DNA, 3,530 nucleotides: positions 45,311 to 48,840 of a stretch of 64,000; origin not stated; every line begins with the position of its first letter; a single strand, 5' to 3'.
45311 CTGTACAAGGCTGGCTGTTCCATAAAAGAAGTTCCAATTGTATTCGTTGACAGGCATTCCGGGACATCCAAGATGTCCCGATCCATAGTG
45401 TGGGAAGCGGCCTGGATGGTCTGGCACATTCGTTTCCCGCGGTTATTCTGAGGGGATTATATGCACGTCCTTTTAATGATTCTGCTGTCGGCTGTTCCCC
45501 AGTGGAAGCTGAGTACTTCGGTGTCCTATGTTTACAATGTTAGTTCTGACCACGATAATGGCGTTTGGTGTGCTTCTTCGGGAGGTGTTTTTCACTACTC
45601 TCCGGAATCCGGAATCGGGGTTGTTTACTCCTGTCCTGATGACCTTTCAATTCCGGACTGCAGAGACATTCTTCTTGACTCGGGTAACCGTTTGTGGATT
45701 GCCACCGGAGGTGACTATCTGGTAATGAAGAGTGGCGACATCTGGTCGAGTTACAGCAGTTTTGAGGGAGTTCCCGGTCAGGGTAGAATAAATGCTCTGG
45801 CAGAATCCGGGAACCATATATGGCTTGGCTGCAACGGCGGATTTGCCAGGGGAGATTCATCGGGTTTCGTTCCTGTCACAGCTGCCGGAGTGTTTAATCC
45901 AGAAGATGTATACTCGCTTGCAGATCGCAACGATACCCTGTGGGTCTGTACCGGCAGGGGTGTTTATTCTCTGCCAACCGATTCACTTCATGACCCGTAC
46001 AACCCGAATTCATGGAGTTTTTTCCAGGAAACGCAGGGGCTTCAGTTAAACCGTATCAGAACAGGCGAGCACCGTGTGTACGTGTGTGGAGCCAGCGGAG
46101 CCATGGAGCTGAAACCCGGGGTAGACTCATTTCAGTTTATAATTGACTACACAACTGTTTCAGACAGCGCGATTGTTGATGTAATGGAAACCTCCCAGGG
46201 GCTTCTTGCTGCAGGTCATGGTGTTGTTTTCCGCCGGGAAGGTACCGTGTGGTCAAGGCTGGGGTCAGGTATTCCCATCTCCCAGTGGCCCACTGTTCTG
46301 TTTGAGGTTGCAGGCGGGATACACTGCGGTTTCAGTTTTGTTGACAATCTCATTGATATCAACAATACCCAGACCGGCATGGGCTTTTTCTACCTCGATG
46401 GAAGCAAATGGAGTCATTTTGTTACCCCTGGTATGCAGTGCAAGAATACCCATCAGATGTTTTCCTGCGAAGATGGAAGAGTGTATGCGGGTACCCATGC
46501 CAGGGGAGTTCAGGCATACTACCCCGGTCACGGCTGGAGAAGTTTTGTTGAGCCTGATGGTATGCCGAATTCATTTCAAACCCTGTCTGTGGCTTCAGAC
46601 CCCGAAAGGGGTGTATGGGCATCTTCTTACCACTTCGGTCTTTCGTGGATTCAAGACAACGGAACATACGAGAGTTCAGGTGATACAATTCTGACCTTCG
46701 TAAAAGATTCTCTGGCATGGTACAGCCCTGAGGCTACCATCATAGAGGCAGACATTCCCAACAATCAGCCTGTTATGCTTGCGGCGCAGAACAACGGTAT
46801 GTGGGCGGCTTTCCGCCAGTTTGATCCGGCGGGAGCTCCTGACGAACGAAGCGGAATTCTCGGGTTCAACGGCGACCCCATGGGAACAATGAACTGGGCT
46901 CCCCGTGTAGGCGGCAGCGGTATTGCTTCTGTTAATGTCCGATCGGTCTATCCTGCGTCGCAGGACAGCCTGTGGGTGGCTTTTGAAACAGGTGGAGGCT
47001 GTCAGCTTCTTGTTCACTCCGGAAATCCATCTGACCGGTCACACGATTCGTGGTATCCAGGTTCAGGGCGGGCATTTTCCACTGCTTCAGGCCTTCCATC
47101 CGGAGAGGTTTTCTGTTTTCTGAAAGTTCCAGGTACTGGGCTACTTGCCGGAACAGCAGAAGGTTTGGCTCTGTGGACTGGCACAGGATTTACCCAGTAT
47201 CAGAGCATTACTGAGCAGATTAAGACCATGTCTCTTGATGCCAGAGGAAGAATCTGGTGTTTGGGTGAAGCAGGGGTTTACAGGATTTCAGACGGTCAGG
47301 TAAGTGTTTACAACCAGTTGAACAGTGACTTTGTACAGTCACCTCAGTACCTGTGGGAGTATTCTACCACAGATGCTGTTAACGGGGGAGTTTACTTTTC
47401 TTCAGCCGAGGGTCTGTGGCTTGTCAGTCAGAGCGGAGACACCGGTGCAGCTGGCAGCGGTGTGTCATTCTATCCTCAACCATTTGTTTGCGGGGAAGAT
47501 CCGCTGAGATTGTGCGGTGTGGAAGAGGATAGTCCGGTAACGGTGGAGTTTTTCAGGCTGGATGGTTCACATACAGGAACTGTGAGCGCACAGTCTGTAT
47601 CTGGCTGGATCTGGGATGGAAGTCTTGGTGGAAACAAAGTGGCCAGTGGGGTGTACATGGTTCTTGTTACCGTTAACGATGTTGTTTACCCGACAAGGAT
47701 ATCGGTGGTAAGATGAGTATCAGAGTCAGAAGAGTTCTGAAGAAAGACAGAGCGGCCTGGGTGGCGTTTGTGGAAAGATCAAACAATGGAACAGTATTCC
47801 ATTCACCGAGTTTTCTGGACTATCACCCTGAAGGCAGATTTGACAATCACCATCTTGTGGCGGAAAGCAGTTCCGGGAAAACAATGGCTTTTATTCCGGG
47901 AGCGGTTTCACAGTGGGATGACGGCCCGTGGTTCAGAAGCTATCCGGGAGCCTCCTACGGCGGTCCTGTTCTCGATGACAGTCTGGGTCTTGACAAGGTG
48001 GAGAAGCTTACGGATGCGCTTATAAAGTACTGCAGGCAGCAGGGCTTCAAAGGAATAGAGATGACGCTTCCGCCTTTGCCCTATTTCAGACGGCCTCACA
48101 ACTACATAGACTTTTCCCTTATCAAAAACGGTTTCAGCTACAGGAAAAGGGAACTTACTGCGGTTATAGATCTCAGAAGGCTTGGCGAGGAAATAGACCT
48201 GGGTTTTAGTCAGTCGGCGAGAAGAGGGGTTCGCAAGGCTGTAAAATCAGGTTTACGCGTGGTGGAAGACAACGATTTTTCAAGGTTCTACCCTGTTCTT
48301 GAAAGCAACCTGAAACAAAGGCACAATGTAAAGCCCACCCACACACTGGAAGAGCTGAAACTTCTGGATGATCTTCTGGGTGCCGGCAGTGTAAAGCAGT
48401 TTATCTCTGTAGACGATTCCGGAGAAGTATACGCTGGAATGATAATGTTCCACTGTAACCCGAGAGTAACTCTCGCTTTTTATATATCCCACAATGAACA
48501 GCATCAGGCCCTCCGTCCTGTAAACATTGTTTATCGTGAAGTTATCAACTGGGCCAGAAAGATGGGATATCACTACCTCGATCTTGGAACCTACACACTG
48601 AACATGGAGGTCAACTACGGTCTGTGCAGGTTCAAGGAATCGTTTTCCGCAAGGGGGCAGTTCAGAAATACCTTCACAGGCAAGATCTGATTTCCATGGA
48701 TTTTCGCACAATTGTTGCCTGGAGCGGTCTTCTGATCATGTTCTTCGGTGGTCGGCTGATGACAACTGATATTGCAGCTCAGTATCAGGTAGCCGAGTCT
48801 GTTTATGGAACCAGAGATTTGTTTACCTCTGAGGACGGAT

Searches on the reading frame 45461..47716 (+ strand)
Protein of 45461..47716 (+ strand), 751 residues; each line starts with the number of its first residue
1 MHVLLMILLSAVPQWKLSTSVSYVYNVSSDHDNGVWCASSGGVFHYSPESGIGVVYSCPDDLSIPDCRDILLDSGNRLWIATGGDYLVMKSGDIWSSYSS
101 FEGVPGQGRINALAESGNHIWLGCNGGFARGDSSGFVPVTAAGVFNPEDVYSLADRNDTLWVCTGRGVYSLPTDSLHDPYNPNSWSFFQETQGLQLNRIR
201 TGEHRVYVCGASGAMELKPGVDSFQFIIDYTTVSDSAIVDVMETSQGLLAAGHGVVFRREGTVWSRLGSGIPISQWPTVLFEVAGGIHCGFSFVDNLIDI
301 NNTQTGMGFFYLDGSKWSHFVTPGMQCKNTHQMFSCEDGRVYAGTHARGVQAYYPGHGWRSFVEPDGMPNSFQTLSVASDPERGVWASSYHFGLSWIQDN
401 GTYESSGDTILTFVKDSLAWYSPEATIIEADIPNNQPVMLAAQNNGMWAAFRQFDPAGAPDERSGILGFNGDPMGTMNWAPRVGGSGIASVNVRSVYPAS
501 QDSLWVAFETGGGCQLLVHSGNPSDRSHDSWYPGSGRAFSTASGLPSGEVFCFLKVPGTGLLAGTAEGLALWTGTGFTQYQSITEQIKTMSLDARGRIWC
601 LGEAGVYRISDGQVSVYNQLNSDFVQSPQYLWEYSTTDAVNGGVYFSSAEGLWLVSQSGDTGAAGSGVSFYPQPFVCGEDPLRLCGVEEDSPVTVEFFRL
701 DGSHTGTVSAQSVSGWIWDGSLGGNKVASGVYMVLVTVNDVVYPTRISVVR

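Call 33: search_protein_families(library=pfam, proteins=[window:45461-47716:+], max_evalue=0.00001)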
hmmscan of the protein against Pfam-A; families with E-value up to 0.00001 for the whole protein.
window:45461-47716:+ (751 aa): 1 family
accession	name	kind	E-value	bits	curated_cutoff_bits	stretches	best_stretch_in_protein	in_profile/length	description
PF07494.17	Reg_prop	-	9.6e-12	44.1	20.4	0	68-83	8-23/24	Two component regulator propeller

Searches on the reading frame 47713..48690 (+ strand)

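Call 33: search_protein_families(library=pfam, proteins=[window:47713-48690:+], max_evalue=0.00001)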
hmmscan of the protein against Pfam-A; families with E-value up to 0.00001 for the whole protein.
window:47713-48690:+ (325 aa): 2 families
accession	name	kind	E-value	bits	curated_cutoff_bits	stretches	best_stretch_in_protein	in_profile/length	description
PF13480.13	Acetyltransf_6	-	7.2e-09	36.4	22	1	167-293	5-136/143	Acetyltransferase (GNAT) domain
PF02388.22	FemAB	-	7.2e-07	28.8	24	0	226-313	294-380/406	FemAB family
